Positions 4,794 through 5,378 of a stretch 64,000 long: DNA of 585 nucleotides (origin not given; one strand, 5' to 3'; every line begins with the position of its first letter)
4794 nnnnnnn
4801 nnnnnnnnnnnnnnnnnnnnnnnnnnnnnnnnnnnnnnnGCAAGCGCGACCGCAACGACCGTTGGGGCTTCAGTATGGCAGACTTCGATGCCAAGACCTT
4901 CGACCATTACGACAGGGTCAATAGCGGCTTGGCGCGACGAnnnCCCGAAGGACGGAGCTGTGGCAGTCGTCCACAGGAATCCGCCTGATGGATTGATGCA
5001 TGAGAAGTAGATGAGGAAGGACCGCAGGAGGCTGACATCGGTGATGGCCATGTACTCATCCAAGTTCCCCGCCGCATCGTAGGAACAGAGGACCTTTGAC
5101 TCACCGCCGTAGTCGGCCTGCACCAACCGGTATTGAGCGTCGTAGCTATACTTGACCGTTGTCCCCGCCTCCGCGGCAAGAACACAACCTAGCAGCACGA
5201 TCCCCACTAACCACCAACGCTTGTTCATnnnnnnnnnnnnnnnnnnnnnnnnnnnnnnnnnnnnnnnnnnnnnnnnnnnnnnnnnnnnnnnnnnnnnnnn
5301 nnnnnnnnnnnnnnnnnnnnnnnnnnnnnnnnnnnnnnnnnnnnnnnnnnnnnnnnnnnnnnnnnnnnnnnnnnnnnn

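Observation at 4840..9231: About 4.4-kb accessory island between ftsK and uspA made of toxin-system debris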

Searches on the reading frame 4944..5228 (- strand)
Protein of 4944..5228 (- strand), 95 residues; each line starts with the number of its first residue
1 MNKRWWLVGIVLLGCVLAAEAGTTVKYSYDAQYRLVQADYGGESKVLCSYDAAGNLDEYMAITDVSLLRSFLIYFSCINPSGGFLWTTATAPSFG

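Call 21: find_homologous_proteins(query=window:4944-5228:-, max_evalue=0.01)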
Query seq(95 aa) (95 aa): 2 proteins with E <= 0.01 among 6 candidates.
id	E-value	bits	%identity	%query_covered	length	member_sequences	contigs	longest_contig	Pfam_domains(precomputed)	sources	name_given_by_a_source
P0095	9.7e-56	204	97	100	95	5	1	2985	-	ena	-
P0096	2.6e-45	171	93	92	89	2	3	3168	PF05593.20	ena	-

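Call 25: find_encoding_contigs(protein=P0096, flank=5000, max_places=5)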
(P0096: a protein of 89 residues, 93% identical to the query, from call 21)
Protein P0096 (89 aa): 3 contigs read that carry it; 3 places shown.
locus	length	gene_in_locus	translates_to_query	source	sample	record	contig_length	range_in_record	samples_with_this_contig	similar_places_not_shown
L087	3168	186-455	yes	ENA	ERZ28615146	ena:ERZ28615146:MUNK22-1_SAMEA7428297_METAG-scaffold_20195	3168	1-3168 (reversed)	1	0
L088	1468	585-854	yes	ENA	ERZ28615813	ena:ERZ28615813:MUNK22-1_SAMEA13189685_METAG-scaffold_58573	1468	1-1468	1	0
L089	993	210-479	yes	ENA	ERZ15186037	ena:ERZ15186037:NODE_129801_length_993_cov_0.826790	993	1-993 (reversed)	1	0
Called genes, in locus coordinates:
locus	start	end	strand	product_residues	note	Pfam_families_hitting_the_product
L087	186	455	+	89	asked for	PF05593:RHS_repeat (faint)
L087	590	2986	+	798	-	PF13491:FtsK_4TM, PF17854:FtsK_alpha, PF01580:FtsK_SpoIIIE, PF09397:FtsK_gamma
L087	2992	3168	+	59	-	?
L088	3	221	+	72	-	?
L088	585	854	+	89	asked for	PF05593:RHS_repeat (faint)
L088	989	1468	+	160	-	?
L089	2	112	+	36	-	?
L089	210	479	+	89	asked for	PF05593:RHS_repeat (faint)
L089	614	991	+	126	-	?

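Call 38: search_protein_representatives(protein=window:4944-5228:-)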
Query: 95 residues. Proteins with E-value up to 0.001 (for the whole library): 751; up to 1e-10: 28; up to 1e-30: 2. The best 150 are listed.
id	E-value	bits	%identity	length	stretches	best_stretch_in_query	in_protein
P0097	2.0e-56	204.6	43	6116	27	29-72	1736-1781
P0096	8.3e-46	170.6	94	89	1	1-88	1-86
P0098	8.9e-21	90.4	40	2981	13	28-64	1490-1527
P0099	2.5e-14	69.7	49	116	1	10-81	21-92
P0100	3.1e-14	69.4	50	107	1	9-81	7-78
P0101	5.7e-14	68.6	38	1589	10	24-63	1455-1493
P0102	1.1e-13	67.6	51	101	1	19-81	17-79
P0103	1.2e-13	67.5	48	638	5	23-61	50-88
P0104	6.2e-13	65.3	49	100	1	3-76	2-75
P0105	6.4e-13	65.2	40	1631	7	22-58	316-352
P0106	7.4e-13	65.0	54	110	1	14-84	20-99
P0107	3.0e-12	63.1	43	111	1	7-80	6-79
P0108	3.5e-12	62.9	46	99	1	8-79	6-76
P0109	3.7e-12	62.7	55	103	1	22-77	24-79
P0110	4.6e-12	62.5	39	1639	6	21-56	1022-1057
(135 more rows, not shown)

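Call 45: find_related_loci(query=A3, collection=metagenome_contigs, flank=8000)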
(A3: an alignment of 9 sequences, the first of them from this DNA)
Query A3 (95 aa) in metagenome_contigs; peptide patterns used: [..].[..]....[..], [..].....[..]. (x = any residue, [..] = any of these).
599 stretches matched a pattern (row limit reached: there are more); 21 encode a relative of the query (tblastn E <= 1e-3); 21 distinct loci.
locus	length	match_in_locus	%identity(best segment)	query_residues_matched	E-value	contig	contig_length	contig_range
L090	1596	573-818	50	1-82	4e-22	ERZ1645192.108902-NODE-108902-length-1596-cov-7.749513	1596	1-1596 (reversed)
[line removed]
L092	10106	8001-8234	49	1-78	1e-19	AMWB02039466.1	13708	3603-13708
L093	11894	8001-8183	57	18-78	2e-19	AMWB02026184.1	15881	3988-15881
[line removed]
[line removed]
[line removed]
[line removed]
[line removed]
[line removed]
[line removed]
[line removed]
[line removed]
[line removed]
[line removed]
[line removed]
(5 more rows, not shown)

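Call 69: search_protein_families(library=pfam, alignment_id=A5, max_evalue=0.01)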
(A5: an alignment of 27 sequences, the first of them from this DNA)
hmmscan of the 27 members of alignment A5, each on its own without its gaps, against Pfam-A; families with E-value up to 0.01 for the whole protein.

A. member 1, seq(95 aa): 1 family
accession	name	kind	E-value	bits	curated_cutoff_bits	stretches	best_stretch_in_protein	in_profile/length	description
PF05593.20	RHS_repeat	-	2.8e-05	24.8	22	1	21-41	14-34/38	RHS Repeat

B. families by the number of members that match (of 27 scanned): 3 families
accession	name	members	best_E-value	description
PF05593.20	RHS_repeat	27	3.7e-08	RHS Repeat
PF24653.1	Phage_OMP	2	0.0046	Cyanophage outer membrane protein like beta barrel domain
PF15283.12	DUF4595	1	0.0067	Domain of unknown function (DUF4595) with porin-like fold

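Call 73: predict_structure(alignment_id=A5)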
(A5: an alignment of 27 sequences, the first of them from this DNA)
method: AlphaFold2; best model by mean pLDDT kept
length: 95 residues; sequences in the alignment: 27
mean_pLDDT: 75.2   pTM: 0.46
mean pLDDT of the five models: 75.2, 72.9, 71.1, 70.8, 69.4
residues with pLDDT >= 90: 11; 70-90: 57; 50-70: 19; < 50: 8
segments of 3 or more residues with pLDDT < 50: 87-90, 92-95
pLDDT, mean of each block of 10 residues (from residue 1): 81 77 82 89 81 86 73 72 53 43
secondary structure, 60 per line:
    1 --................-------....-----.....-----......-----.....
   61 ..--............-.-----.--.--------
elements in order: H3-18 E26-29 E35-39 E45-50 E56-62 H65-76

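Call 75: fold_search(model_id=the predicted structure, library=pdb)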
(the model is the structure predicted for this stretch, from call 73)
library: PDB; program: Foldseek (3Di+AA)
matches with E <= 10: 656; with E <= 0.001: 0
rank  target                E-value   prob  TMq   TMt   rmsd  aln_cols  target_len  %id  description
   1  8qjb_A                1.1e-01  1.00  0.38  0.04   2.1        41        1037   17  T6SS-linked Rhs repeat protein - Salmonella bongori Rhs-core domain extended N-terminus (released 2024-09-25)
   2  8qjc                  2.7e-01  1.00  0.38  0.04   1.5        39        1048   26  T6SS-linked Rhs repeat protein - Salmonella bongori Rhs-core domain with toxin domain (released 2024-09-25)
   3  5kis_B                2.7e-01  0.93  0.35  0.06   4.3        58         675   19  YenB/RHS2 complex (released 2017-08-09)
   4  8h8b                  3.2e-01  0.41  0.23  0.03   7.6        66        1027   21  Type VI secretion system effector RhsP in its pre-autoproteolysis and monomeric form (released 2023-01-18)
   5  9ifo_A                3.4e-01  1.00  0.37  0.03   0.7        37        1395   19  Structure of Teneurin-Like Protein (TLP) (released 2026-03-11)
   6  3ngy_C                3.4e-01  0.12  0.16  0.09  11.6        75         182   17  Crystal structure of RNase T (E92G mutant) (released 2011-02-16)
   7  8qja_A                3.7e-01  1.00  0.37  0.04   7.3        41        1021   34  T6SS-linked Rhs repeat protein - Advenella mimigardefordensis VgrG-Rhs core (released 2024-09-25)
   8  8qja_B                3.7e-01  0.99  0.38  0.04   1.9        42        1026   28  T6SS-linked Rhs repeat protein - Advenella mimigardefordensis VgrG-Rhs core (released 2024-09-25)
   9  7q97_A                3.7e-01  0.99  0.33  0.03   3.4        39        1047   33  Structure of the bacterial type VI secretion system effector RhsA. (released 2021-12-22)
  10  4igl_B                3.7e-01  0.95  0.31  0.05   3.3        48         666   21  Structure of the RHS-repeat containing BC component of the secreted ABC toxin complex from Yersinia entomophaga (released 2013-08-07)
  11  8cp6_B                3.9e-01  1.00  0.37  0.03   1.3        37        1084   22  Type six secretion system exported effector 5 (Tse5) (released 2023-12-06)
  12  8f5z_B                3.9e-01  0.13  0.19  0.03  19.0        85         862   14  Composite map of CryoEM structure of Arabidopsis thaliana phytochrome A (released 2023-06-28)
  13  8qja_C                5.0e-01  1.00  0.38  0.04   1.3        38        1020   18  T6SS-linked Rhs repeat protein - Advenella mimigardefordensis VgrG-Rhs core (released 2024-09-25)
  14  7agv_H                5.3e-01  0.44  0.30  0.20   7.3        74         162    7  High-resolution structure of the K+/H+ antiporter subunit KhtT in complex with c-di-AMP (released 2021-03-31)
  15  7pq5                  5.6e-01  0.99  0.38  0.04   1.0        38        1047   24  Photorhabdus laumondii T6SS-associated Rhs protein carrying the Tre23 toxin domain (released 2021-12-01)
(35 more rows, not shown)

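Call 82: search_protein_families(library=ncbifam, alignment_id=A5, max_evalue=0.01)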
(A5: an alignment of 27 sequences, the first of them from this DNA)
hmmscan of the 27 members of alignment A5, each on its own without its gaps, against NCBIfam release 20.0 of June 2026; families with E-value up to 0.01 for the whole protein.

A. member 1, seq(95 aa): 0 families

B. families by the number of members that match (of 27 scanned): 4 families
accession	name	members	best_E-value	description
TIGR01643.1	YD_repeat_2x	14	6.1e-05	YD repeat-containing protein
TIGR01240.1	mevDPdecarb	1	0.00051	diphosphomevalonate decarboxylase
NF038393.1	lipo_LIC_10705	1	0.0026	LIC_10705 family lipoprotein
TIGR03863.1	PQQ_ABC_bind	1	0.0042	ABC transporter, substrate binding protein, PQQ-dependent alcohol dehydrogenase system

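Call 85: search_protein_families(library=pfam, proteins=[L104:3-1652:+, L100:3-917:+, L107:3-1544:+, L104:1652-3400:+], max_evalue=0.001)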
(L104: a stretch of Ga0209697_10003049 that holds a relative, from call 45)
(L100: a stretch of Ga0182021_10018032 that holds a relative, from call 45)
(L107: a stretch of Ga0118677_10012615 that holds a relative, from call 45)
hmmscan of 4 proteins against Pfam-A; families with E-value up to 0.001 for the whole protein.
L104:3-1652:+ (549 aa): 2 families
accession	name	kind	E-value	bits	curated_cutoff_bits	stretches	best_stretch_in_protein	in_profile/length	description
PF13385.13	Laminin_G_3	-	1.4e-18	68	27.6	1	149-306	1-150/151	Concanavalin A-like lectin/glucanases superfamily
PF18884.5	TSP3_bac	-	1.1e-16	60.8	25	2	337-357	1-20/22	Bacterial TSP3 repeat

L100:3-917:+ (304 aa): 2 families
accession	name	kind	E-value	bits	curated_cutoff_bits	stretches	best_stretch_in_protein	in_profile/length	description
PF18884.5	TSP3_bac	-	1.2e-14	54.3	25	2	90-109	1-19/22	Bacterial TSP3 repeat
PF13385.13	Laminin_G_3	-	1.4e-07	32.2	27.6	0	183-273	20-110/151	Concanavalin A-like lectin/glucanases superfamily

L107:3-1544:+ (513 aa): 2 families
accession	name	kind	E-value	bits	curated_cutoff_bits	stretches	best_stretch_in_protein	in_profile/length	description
PF13385.13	Laminin_G_3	-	3.8e-24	86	27.6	1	111-269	1-150/151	Concanavalin A-like lectin/glucanases superfamily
PF18884.5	TSP3_bac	-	7.9e-12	45.2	25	2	300-319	1-19/22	Bacterial TSP3 repeat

L104:1652-3400:+ (583 aa): 1 family
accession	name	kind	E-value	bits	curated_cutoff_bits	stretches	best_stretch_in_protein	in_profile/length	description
PF01841.26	Transglut_core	-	6.7e-09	36.4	23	1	69-194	10-108/108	Transglutaminase-like superfamily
